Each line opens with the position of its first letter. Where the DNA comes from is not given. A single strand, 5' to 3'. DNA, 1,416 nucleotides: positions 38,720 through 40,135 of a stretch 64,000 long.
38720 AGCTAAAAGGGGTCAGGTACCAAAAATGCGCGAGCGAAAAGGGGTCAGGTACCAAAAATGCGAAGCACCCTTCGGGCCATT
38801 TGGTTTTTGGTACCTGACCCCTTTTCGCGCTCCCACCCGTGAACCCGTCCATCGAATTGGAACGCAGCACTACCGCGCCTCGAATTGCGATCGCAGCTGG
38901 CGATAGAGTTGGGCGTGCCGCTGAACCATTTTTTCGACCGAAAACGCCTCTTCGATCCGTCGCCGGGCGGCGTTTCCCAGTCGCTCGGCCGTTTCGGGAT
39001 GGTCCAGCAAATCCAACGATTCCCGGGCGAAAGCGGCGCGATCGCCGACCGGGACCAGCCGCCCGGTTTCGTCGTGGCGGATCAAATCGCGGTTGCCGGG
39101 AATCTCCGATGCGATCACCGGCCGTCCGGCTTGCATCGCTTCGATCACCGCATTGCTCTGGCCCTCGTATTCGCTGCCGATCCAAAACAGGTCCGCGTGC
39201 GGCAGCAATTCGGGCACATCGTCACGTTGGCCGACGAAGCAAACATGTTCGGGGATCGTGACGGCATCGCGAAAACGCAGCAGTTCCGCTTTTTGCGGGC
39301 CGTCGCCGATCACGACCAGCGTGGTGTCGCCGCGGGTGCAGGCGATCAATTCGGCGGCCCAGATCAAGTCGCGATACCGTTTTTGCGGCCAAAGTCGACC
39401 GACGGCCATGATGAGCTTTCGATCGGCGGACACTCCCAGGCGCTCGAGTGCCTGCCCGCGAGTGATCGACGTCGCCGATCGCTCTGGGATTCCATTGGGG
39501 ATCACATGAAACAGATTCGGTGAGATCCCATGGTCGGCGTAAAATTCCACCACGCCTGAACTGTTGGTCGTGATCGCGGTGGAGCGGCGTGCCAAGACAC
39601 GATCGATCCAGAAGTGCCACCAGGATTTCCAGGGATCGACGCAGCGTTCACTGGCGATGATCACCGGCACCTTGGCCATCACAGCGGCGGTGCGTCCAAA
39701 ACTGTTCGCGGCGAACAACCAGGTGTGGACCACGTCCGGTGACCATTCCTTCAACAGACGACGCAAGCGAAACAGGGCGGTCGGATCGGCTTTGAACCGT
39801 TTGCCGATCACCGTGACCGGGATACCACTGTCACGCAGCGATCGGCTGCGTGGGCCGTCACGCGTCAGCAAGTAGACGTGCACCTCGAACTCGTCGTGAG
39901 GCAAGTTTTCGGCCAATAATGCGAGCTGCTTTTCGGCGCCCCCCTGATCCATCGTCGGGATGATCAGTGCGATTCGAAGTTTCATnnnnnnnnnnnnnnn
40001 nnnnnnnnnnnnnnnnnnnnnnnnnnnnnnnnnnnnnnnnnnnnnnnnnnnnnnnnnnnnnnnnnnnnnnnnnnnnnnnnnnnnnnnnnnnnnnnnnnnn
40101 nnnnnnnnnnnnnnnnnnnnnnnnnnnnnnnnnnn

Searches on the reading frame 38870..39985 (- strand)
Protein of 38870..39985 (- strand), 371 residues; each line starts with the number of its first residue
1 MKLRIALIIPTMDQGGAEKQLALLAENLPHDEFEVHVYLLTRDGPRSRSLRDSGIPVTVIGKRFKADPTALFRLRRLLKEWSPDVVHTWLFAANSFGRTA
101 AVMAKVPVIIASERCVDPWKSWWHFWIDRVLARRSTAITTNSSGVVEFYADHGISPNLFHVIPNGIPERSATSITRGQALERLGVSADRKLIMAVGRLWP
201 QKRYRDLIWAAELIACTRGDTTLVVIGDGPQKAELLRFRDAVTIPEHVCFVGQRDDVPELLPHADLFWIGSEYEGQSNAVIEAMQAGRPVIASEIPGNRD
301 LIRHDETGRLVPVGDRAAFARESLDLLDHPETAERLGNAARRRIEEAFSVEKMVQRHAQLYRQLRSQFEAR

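Call 7: search_protein_families(library=pfam, proteins=[window:38870-39985:-])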
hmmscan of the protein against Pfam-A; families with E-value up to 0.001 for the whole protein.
window:38870-39985:- (371 aa): 7 families
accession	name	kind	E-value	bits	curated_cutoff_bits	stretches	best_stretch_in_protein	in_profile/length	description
PF00534.26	Glycos_transf_1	-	8.8e-34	116.9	26.4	1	183-343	9-172/172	Glycosyl transferases group 1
PF13692.12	Glyco_trans_1_4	-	5.3e-31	108.2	27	1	190-328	2-141/142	Glycosyl transferases group 1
PF13579.12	Glyco_trans_4_4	-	2.9e-23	83.4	29.7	1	15-165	1-158/158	Glycosyl transferase 4-like domain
PF13439.12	Glyco_transf_4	-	7.6e-23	81.8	28.5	1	15-167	2-167/170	Glycosyltransferase Family 4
PF20706.3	GT4-conflict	-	2e-05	24.2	26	1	188-366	196-374/385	Family 4 Glycosyltransferase in conflict systems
PF13524.12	Glyco_trans_1_2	-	4.2e-05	24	25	1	256-355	39-140/144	Glycosyl transferase-like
PF13477.12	Glyco_trans_4_2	-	7.4e-05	23.4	23.4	1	26-111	18-105/139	Glycosyl transferase 4-like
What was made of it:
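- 38870..39985 (-): Upstream neighbour: GT4-family glycosyltransferase, last gene of the hpt-GT4-GT4 run. Pfam PF00534 and PF13439 (call 7).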

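Call 28: find_encoding_contigs(protein=window:38870-39985:-, flank=4000, max_places=6)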
Protein window:38870-39985:- (371 aa): no gene with exactly this product is on record in the collection.

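Call 29: find_homologous_proteins(query=window:38870-39985:-, max_evalue=1e-30)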
Query window:38870-39985:- (371 aa): 3204 proteins with E <= 1e-30 among 8000 candidates; the best 120 are listed.
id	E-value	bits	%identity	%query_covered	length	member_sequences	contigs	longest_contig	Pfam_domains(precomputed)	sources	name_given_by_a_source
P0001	3.6e-248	841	100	100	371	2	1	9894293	PF00534.27,PF13579.13,PF13439.13,PF13692.13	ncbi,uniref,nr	ncbi:Putative glycosyltransferase EpsD [Stieleria maiorica]|uniref:Glycosyltransferase EpsD n=1 Tax=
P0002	3.8e-201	686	83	99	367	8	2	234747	PF00534.27,PF13579.13,PF13439.13,PF20706.4,PF13692.13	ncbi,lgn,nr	ncbi:MAG: glycosyltransferase [Phycisphaera sp. RhM]|nr:glycosyltransferase [Phycisphaera sp. RhM]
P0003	7.5e-188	642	77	98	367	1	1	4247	PF00534.27,PF13579.13,PF13439.13,PF13692.13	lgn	-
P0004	1.4e-187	641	77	98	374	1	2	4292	PF00534.27,PF13579.13,PF13439.13,PF20706.4,PF13692.13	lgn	-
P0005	5.3e-187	640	78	98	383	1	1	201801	PF00534.27,PF13477.13,PF13579.13,PF13524.13,PF13439.13,PF20706.4,PF13692.13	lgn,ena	-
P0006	1.3e-185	635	77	100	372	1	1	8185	PF00534.27,PF13579.13,PF13439.13,PF20706.4,PF13692.13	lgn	-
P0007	2.5e-185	634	76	98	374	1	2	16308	PF00534.27,PF13477.13,PF13579.13,PF13439.13,PF13692.13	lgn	-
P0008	1.7e-184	631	76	98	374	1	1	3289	PF00534.27,PF13477.13,PF13579.13,PF13439.13,PF20706.4,PF13692.13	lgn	-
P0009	2.1e-183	628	77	98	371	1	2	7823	PF00534.27,PF13579.13,PF13439.13,PF20706.4,PF13692.13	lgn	-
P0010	2.2e-183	628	75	98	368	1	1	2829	PF00534.27,PF13477.13,PF13579.13,PF13439.13,PF20706.4,PF13692.13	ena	-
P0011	3.5e-183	627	74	99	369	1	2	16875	PF00534.27,PF13477.13,PF13579.13,PF13439.13,PF20706.4,PF13692.13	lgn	-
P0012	9.1e-183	626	75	98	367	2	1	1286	PF00534.27,PF13579.13,PF13439.13,PF20706.4,PF13692.13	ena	-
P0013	2.8e-182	624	75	99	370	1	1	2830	PF00534.27,PF13477.13,PF13579.13,PF13439.13,PF20706.4,PF13692.13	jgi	jgi:glycosyltransferase involved in cell wall biosynthesis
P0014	4.5e-182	623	76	99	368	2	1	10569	PF00534.27,PF13579.13,PF13439.13,PF20706.4,PF13692.13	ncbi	ncbi:MAG: glycosyltransferase [Planctomycetota bacterium]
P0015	1.5e-180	618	75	98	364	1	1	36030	PF00534.27,PF13579.13,PF13439.13,PF20706.4,PF13692.13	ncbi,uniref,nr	ncbi:glycosyltransferase [Stieleria sp. TO1_6]|uniref:glycosyltransferase n=1 Tax=Stieleria tagensis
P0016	9.8e-180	616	74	98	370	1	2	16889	PF00534.27,PF13579.13,PF13439.13,PF13692.13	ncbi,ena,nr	ncbi:MAG: glycosyltransferase [Planctomycetales bacterium]|nr:glycosyltransferase [Planctomycetales 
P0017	3.6e-177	607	74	99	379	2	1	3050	PF00534.27,PF13579.13,PF13439.13,PF13692.13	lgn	-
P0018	1.1e-175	602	74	98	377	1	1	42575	PF00534.27,PF13579.13,PF13439.13,PF20706.4,PF13692.13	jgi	jgi:glycosyltransferase involved in cell wall biosynthesis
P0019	4.2e-174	597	73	97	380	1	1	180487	PF00534.27,PF13579.13,PF13524.13,PF13439.13,PF20706.4,PF13692.13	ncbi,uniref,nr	ncbi:glycosyltransferase [Roseiconus nitratireducens]|uniref:Glycosyltransferase n=1 Tax=Roseiconus 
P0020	9.7e-172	589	73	98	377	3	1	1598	PF00534.27,PF13477.13,PF13579.13,PF13439.13,PF13692.13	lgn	-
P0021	1.7e-171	588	72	98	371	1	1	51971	PF00534.27,PF13579.13,PF13524.13,PF13439.13,PF13692.13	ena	-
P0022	1.3e-170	586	70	98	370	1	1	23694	PF00534.27,PF13477.13,PF13579.13,PF13439.13,PF13692.13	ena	-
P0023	3.1e-169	581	68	99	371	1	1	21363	PF00534.27,PF13579.13,PF13439.13,PF13692.13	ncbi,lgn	ncbi:MAG: glycosyltransferase [Planctomycetota bacterium]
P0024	7.0e-168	577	70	98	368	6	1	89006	PF00534.27,PF13477.13,PF13579.13,PF13439.13,PF20706.4,PF13692.13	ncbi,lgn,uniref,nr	ncbi:glycosyltransferase [Roseiconus lacunae]|uniref:glycosyltransferase n=1 Tax=Roseiconus lacunae 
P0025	1.0e-167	576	72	99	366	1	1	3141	PF00534.27,PF13579.13,PF13439.13,PF20706.4,PF13692.13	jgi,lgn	jgi:glycosyltransferase involved in cell wall biosynthesis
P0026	1.2e-167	576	73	95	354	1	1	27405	PF00534.27,PF13477.13,PF13579.13,PF13524.13,PF13439.13,PF20706.4,PF13692.13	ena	-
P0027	1.3e-167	576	72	98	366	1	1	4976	PF00534.27,PF13477.13,PF13579.13,PF13524.13,PF13439.13,PF20706.4,PF13692.13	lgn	-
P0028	1.6e-167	575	71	99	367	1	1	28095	PF00534.27,PF13579.13,PF13439.13,PF13692.13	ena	-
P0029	1.8e-167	575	71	99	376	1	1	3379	PF00534.27,PF13579.13,PF13524.13,PF13439.13,PF20706.4,PF13692.13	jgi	jgi:glycosyltransferase involved in cell wall biosynthesis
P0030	4.8e-167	574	71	99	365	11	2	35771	PF00534.27,PF13579.13,PF13439.13,PF13692.13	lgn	-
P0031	1.5e-166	572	71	98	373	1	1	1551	PF00534.27,PF13477.13,PF13579.13,PF13524.13,PF13439.13,PF20706.4,PF13692.13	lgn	-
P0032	2.8e-166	571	72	98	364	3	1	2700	PF00534.27,PF13579.13,PF13439.13,PF13692.13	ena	-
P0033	5.2e-166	570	67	98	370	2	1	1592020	PF00534.27,PF13579.13,PF13439.13,PF13692.13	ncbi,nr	ncbi:glycosyltransferase [Stieleria sp. JC731]|nr:glycosyltransferase [Stieleria sp. JC731]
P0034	1.0e-165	569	71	97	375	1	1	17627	PF00534.27,PF13477.13,PF13579.13,PF13524.13,PF13439.13,PF20706.4,PF13692.13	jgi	jgi:glycosyltransferase involved in cell wall biosynthesis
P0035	1.7e-165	569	71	98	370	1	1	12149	PF00534.27,PF13579.13,PF13439.13,PF20706.4,PF13692.13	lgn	-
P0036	3.0e-165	568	70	98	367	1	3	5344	PF00534.27,PF13579.13,PF13524.13,PF13439.13,PF13692.13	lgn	-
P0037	3.7e-165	568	70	98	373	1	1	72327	PF00534.27,PF13579.13,PF13524.13,PF13439.13,PF20706.4,PF13692.13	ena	-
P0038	5.2e-165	567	71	98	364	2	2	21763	PF00534.27,PF13579.13,PF13439.13,PF20706.4,PF13692.13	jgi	jgi:glycosyltransferase involved in cell wall biosynthesis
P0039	5.7e-165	567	70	97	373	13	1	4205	PF00534.27,PF13477.13,PF13579.13,PF13439.13,PF20706.4,PF13692.13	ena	-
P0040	6.6e-165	567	72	97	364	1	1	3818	PF00534.27,PF13579.13,PF13524.13,PF13439.13,PF13692.13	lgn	-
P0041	9.4e-165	566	69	97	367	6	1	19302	PF00534.27,PF13579.13,PF13524.13,PF13439.13,PF20706.4,PF13692.13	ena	-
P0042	1.6e-164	566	70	98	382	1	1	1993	PF00534.27,PF13477.13,PF13579.13,PF13439.13,PF13692.13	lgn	-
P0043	2.9e-164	565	71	97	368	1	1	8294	PF00534.27,PF13477.13,PF13579.13,PF13524.13,PF13439.13,PF20706.4,PF13692.13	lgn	-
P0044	3.2e-164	565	71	97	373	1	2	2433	PF00534.27,PF13477.13,PF13579.13,PF13439.13,PF20706.4,PF13692.13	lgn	-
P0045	3.2e-164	565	71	98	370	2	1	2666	PF00534.27,PF13579.13,PF13524.13,PF13439.13,PF13692.13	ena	-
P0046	4.9e-164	564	70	98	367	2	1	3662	PF00534.27,PF13477.13,PF13579.13,PF13524.13,PF13439.13,PF13692.13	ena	-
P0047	5.8e-164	564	69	98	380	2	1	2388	PF00534.27,PF13477.13,PF13579.13,PF13524.13,PF13439.13,PF20706.4,PF13692.13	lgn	-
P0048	6.3e-164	564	71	95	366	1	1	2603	PF00534.27,PF13579.13,PF13439.13,PF13692.13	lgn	-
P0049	6.8e-164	563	70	98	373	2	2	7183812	PF00534.27,PF13579.13,PF13524.13,PF13439.13,PF20706.4,PF13692.13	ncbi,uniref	ncbi:glycosyltransferase family 4 protein [Crateriforma conspicua]|uniref:glycosyltransferase family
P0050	1.3e-163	563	69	98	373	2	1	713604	PF00534.27,PF13579.13,PF13524.13,PF13439.13,PF20706.4,PF13692.13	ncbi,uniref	ncbi:glycosyltransferase family 4 protein [Crateriforma spongiae]|uniref:glycosyltransferase family 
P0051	1.6e-163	562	71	98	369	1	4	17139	PF00534.27,PF13579.13,PF13524.13,PF13439.13,PF13692.13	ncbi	-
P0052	2.5e-163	562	70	98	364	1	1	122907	PF00534.27,PF13477.13,PF13579.13,PF13524.13,PF13439.13,PF13692.13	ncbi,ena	-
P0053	4.3e-163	561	71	98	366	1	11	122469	PF00534.27,PF13579.13,PF13524.13,PF13439.13,PF20706.4,PF13692.13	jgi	jgi:glycosyltransferase involved in cell wall biosynthesis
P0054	5.0e-163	561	71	99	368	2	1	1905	PF00534.27,PF13579.13,PF13439.13,PF13692.13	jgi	-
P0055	5.2e-163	561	70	97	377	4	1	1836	PF00534.27,PF13477.13,PF13579.13,PF13524.13,PF13439.13,PF20706.4,PF13692.13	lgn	-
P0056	5.3e-163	561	69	98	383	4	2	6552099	PF00534.27,PF13579.13,PF13524.13,PF13439.13,PF20706.4,PF13692.13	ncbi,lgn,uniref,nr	ncbi:Capsular glucan synthase [Crateriforma conspicua]|uniref:Capsular glucan synthase n=1 Tax=Crate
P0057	6.5e-163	560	70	97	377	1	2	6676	PF00534.27,PF13477.13,PF13579.13,PF13439.13,PF20706.4,PF13692.13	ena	-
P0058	7.3e-163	560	71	98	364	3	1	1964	PF00534.27,PF13477.13,PF13579.13,PF13439.13,PF13692.13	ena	-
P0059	3.2e-162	558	68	98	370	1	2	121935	PF00534.27,PF13579.13,PF13524.13,PF13439.13,PF13692.13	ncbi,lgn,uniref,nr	ncbi:glycosyltransferase [Rhodopirellula sp. MGV]|uniref:glycosyltransferase n=1 Tax=Rhodopirellula 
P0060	4.8e-162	557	70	98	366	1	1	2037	PF00534.27,PF13579.13,PF13524.13,PF13439.13,PF20706.4,PF13692.13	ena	-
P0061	6.7e-162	557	69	97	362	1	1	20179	PF00534.27,PF13579.13,PF13524.13,PF13439.13,PF20706.4,PF13692.13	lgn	-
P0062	1.0e-161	556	67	98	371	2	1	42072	PF00534.27,PF13477.13,PF13579.13,PF13524.13,PF13439.13,PF13692.13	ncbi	ncbi:MAG: glycosyltransferase [Planctomycetota bacterium]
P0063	1.1e-161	556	71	98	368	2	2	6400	PF00534.27,PF13477.13,PF13579.13,PF13524.13,PF13439.13,PF20706.4,PF13692.13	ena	-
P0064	1.8e-161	555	69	98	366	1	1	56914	PF00534.27,PF13477.13,PF13579.13,PF13524.13,PF13439.13,PF13692.13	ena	-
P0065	4.1e-161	554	69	100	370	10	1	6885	PF00534.27,PF13579.13,PF13524.13,PF13439.13,PF13692.13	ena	-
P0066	4.3e-161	554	68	97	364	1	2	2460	PF00534.27,PF13477.13,PF13579.13,PF13524.13,PF13439.13,PF13692.13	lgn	-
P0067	6.3e-161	554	70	97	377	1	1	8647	PF00534.27,PF13477.13,PF13579.13,PF13524.13,PF13439.13,PF20706.4,PF13692.13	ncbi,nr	ncbi:MAG: glycosyltransferase [Pirellulaceae bacterium]|nr:glycosyltransferase [Pirellulaceae bacter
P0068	1.1e-160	553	67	98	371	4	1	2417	PF00534.27,PF13579.13,PF13439.13,PF20706.4,PF13692.13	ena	-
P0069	1.5e-160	552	68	98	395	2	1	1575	PF00534.27,PF13477.13,PF13579.13,PF13439.13,PF20706.4,PF13692.13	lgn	-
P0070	1.9e-160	552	70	97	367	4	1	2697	PF00534.27,PF13579.13,PF13524.13,PF13439.13,PF20706.4,PF13692.13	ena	-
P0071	2.4e-160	552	68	97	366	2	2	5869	PF00534.27,PF13477.13,PF13579.13,PF13524.13,PF13439.13,PF20706.4,PF13692.13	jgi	jgi:glycosyltransferase involved in cell wall biosynthesis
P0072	2.9e-160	552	70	97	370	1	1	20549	PF00534.27,PF13579.13,PF13524.13,PF13439.13,PF13692.13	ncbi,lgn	-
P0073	2.9e-160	552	70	97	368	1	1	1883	PF19892.6,PF00534.27,PF13477.13,PF13579.13,PF13439.13,PF13692.13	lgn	-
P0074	5.2e-160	551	69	98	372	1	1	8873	PF00534.27,PF13579.13,PF13439.13,PF20706.4,PF13692.13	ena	-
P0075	6.5e-160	550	69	98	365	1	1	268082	PF00534.27,PF13477.13,PF13579.13,PF13524.13,PF13439.13,PF20706.4,PF13692.13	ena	-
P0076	7.6e-160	550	70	97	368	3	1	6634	PF19892.6,PF00534.27,PF13477.13,PF13579.13,PF13524.13,PF13439.13,PF13692.13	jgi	jgi:glycosyltransferase involved in cell wall biosynthesis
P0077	1.1e-159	550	69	98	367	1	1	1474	PF00534.27,PF13477.13,PF13579.13,PF13524.13,PF13439.13,PF20706.4,PF13692.13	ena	-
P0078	1.3e-159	549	69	98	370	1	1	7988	PF00534.27,PF13477.13,PF13579.13,PF13524.13,PF13439.13,PF13692.13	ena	-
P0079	2.2e-159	549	69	97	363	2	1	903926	PF00534.27,PF13579.13,PF13439.13,PF13692.13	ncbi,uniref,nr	ncbi:glycosyltransferase family 4 protein [Rubripirellula reticaptiva]|uniref:Putative glycosyltrans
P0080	2.3e-159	549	69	98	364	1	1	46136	PF00534.27,PF13579.13,PF13524.13,PF13439.13,PF13692.13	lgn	-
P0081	2.8e-159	548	69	97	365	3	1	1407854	PF00534.27,PF13477.13,PF13579.13,PF13439.13,PF13692.13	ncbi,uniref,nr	ncbi:4-alpha-N-acetylgalactosaminyltransferase [Novipirellula galeiformis]|uniref:4-alpha-N-acetylga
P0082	2.9e-159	548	67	98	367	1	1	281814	PF00534.27,PF13579.13,PF13524.13,PF13439.13,PF20706.4,PF13692.13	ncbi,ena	-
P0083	3.1e-159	548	69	98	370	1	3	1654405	PF00534.27,PF13477.13,PF13579.13,PF13524.13,PF13439.13,PF20706.4,PF13692.13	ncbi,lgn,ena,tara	tara:strand:+ start:376801 stop:377913 length:1113 start_codon:yes stop_codon:yes gene_type:complete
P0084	3.1e-159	548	70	95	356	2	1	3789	PF00534.27,PF13579.13,PF13524.13,PF13439.13,PF20706.4,PF13692.13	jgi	jgi:glycosyltransferase involved in cell wall biosynthesis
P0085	3.4e-159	548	69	97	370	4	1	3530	PF00534.27,PF13477.13,PF13579.13,PF13524.13,PF13439.13,PF20706.4,PF13692.13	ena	-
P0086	3.6e-159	548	69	98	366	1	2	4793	PF00534.27,PF13477.13,PF13579.13,PF13439.13,PF20706.4,PF13692.13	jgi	jgi:glycosyltransferase involved in cell wall biosynthesis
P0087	3.9e-159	548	70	97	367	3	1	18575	PF00534.27,PF13579.13,PF13439.13,PF20706.4,PF13692.13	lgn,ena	-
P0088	4.4e-159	548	69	97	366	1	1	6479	PF00534.27,PF13579.13,PF13439.13,PF20706.4,PF13692.13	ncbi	ncbi:MAG: glycosyltransferase family 4 protein [Rubripirellula sp.]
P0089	4.5e-159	548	69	98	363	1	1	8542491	PF00534.27,PF13579.13,PF13524.13,PF13439.13,PF20706.4,PF13692.13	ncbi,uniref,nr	ncbi:N-acetylgalactosamine-N,N'-diacetylbacillosaminyl-diphospho-undecaprenol 4-alpha-N-acetylgalact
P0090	4.5e-159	548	68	98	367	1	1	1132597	PF00534.27,PF13477.13,PF13579.13,PF13524.13,PF13439.13,PF13692.13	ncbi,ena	-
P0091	4.9e-159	547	67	99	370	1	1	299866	PF00534.27,PF13477.13,PF13579.13,PF13439.13,PF13692.13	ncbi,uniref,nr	ncbi:GDP-mannose-dependent alpha-mannosyltransferase [Novipirellula aureliae]|uniref:GDP-mannose-dep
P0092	5.0e-159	547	68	99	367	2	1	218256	PF00534.27,PF13477.13,PF13579.13,PF13524.13,PF13439.13,PF20706.4,PF13692.13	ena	-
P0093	6.6e-159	547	70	98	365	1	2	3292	PF00534.27,PF13477.13,PF13579.13,PF13524.13,PF13439.13,PF13692.13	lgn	-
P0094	7.5e-159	547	71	95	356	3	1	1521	PF00534.27,PF13477.13,PF13579.13,PF13524.13,PF13439.13,PF20706.4,PF13692.13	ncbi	-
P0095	1.6e-158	546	70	97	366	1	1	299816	PF00534.27,PF13477.13,PF13579.13,PF13439.13,PF20706.4,PF13692.13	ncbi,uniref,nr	ncbi:glycosyltransferase family 4 protein [Novipirellula artificiosorum]|uniref:4-alpha-N-acetylgala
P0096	2.6e-158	545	68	98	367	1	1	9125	PF00534.27,PF13579.13,PF13524.13,PF13439.13,PF20706.4,PF13692.13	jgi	-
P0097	2.7e-158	545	67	98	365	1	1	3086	PF00534.27,PF13477.13,PF13579.13,PF13524.13,PF13439.13,PF13692.13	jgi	jgi:glycosyltransferase involved in cell wall biosynthesis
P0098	3.2e-158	545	69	97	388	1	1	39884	PF00534.27,PF13477.13,PF13579.13,PF13439.13,PF20706.4,PF13692.13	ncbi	ncbi:MAG: glycosyltransferase [Pirellulaceae bacterium]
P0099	3.3e-158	545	69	98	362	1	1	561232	PF00534.27,PF13579.13,PF13439.13,PF20706.4,PF13692.13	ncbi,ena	-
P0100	3.7e-158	545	69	97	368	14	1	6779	PF00534.27,PF13477.13,PF13579.13,PF13439.13,PF20706.4,PF13692.13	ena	-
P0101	5.4e-158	544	69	97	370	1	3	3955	PF00534.27,PF13477.13,PF13579.13,PF13524.13,PF13439.13,PF20706.4,PF13692.13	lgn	-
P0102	9.9e-158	543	68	97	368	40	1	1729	PF19892.6,PF00534.27,PF13477.13,PF13579.13,PF13439.13,PF13692.13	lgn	-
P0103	1.6e-157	543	67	99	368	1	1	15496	PF00534.27,PF13477.13,PF13579.13,PF13524.13,PF13439.13,PF20706.4,PF13692.13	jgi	-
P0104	1.6e-157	543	67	98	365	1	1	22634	PF00534.27,PF13477.13,PF13579.13,PF13439.13,PF13692.13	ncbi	-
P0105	1.8e-157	542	67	100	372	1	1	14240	PF00534.27,PF13579.13,PF13524.13,PF13439.13,PF20706.4,PF13692.13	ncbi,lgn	ncbi:MAG: glycosyltransferase [Planctomycetota bacterium]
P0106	2.0e-157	542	68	97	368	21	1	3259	PF00534.27,PF13477.13,PF13579.13,PF13524.13,PF13439.13,PF13692.13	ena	-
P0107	2.1e-157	542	69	98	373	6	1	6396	PF00534.27,PF13579.13,PF13524.13,PF13439.13,PF13692.13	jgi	jgi:glycosyltransferase involved in cell wall biosynthesis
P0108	2.6e-157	542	66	98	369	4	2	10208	PF00534.27,PF13477.13,PF13579.13,PF13439.13,PF13692.13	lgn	-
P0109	3.1e-157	542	67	99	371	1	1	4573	PF00534.27,PF13579.13,PF13524.13,PF13439.13,PF20706.4,PF13692.13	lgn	-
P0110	4.8e-157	541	70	97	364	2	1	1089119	PF00534.27,PF13579.13,PF13524.13,PF13439.13,PF13692.13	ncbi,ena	-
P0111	5.1e-157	541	69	98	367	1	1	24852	PF00534.27,PF13477.13,PF13579.13,PF13524.13,PF13439.13,PF20706.4,PF13692.13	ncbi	-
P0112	5.2e-157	541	68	97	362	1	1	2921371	PF00534.27,PF13579.13,PF13524.13,PF13439.13,PF20706.4,PF13692.13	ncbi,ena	-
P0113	6.4e-157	541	69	97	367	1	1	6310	PF00534.27,PF13579.13,PF13524.13,PF13439.13,PF20706.4,PF13692.13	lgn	-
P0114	7.5e-157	540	68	98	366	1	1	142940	PF00534.27,PF13579.13,PF13439.13,PF20706.4,PF13692.13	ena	-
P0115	7.9e-157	540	68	98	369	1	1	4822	PF00534.27,PF13579.13,PF13439.13,PF13692.13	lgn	-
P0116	9.3e-157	540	69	97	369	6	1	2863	PF00534.27,PF13579.13,PF13524.13,PF13439.13,PF13692.13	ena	-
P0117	1.0e-156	540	66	98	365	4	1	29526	PF00534.27,PF13477.13,PF13579.13,PF13439.13,PF13692.13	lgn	-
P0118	1.1e-156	540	67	98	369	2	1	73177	PF00534.27,PF13579.13,PF13524.13,PF13439.13,PF13692.13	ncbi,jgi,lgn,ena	-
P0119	1.4e-156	539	63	98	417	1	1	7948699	PF00534.27,PF13477.13,PF13579.13,PF13439.13,PF20706.4,PF13692.13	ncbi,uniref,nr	ncbi:glycosyltransferase family 4 protein [Planctomycetes bacterium K23_9]|uniref:Glycosyltransferas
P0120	1.5e-156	539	68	100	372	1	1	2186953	PF00534.27,PF13477.13,PF13579.13,PF13439.13,PF20706.4,PF13692.13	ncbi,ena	-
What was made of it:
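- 38870..39985 (-): 100% identical to a Stieleria maiorica protein (call 29).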

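Call 30: find_encoding_contigs(protein=P0002, flank=4000, max_places=2)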
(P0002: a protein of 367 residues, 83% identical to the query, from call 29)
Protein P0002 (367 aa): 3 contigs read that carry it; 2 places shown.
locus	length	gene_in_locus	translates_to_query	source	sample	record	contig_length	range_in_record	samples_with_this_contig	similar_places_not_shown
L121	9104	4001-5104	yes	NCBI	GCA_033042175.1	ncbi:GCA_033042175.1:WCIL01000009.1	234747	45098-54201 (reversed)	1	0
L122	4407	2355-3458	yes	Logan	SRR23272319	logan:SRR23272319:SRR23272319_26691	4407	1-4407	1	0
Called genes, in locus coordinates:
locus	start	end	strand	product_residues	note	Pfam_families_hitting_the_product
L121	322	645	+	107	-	-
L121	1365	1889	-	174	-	-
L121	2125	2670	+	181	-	PF00156:Pribosyltran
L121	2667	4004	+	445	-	PF13439:Glyco_transf_4 (weak), PF13579:Glyco_trans_4_4, PF00534:Glycos_transf_1, PF13692:Glyco_trans_1_4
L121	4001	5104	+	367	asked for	PF13439:Glyco_transf_4, PF13579:Glyco_trans_4_4, PF20706:GT4-conflict (weak), PF00534:Glycos_transf_1, PF13692:Glyco_trans_1_4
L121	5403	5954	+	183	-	-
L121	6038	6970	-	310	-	PF00535:Glycos_transf_2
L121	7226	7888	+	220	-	-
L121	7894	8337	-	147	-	PF05025:RbsD_FucU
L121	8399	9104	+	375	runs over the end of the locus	PF02163:Peptidase_M50, PF00571:CBS (weak)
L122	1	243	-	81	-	?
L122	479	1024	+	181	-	PF00156:Pribosyltran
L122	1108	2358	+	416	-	PF13439:Glyco_transf_4 (faint), PF13579:Glyco_trans_4_4, PF00534:Glycos_transf_1, PF13692:Glyco_trans_1_4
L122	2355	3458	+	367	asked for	PF13439:Glyco_transf_4, PF13579:Glyco_trans_4_4, PF20706:GT4-conflict (weak), PF00534:Glycos_transf_1, PF13692:Glyco_trans_1_4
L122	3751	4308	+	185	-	-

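Call 31: find_encoding_contigs(protein=P0005, flank=4000, max_places=2)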
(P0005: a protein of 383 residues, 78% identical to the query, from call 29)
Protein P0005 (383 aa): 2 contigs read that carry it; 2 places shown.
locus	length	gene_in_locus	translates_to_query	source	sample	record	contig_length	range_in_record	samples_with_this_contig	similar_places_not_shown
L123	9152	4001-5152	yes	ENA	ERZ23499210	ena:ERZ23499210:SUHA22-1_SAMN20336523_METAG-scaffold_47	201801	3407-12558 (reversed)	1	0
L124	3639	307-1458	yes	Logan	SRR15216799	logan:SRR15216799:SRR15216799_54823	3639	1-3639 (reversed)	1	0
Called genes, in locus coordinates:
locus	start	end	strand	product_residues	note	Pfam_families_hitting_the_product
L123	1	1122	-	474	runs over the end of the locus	PF03629:SASA, PF00657:Lipase_GDSL, PF13472:Lipase_GDSL_2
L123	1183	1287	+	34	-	-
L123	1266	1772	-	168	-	-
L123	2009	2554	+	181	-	PF00156:Pribosyltran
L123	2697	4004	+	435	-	PF13439:Glyco_transf_4 (weak), PF13579:Glyco_trans_4_4 (weak), PF13692:Glyco_trans_1_4 (faint)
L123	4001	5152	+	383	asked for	PF13439:Glyco_transf_4, PF13477:Glyco_trans_4_2 (weak), PF13579:Glyco_trans_4_4, PF20706:GT4-conflict (weak), PF00534:Glycos_transf_1, PF13524:Glyco_trans_1_2 (weak), PF13692:Glyco_trans_1_4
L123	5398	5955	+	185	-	-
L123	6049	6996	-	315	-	PF00535:Glycos_transf_2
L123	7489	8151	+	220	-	-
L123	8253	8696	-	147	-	PF05025:RbsD_FucU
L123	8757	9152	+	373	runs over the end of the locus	PF02163:Peptidase_M50, PF00571:CBS (faint)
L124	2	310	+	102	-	?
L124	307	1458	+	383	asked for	PF13439:Glyco_transf_4, PF13477:Glyco_trans_4_2 (weak), PF13579:Glyco_trans_4_4, PF20706:GT4-conflict (weak), PF00534:Glycos_transf_1, PF13524:Glyco_trans_1_2 (weak), PF13692:Glyco_trans_1_4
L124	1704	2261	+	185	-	-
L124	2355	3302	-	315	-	PF00535:Glycos_transf_2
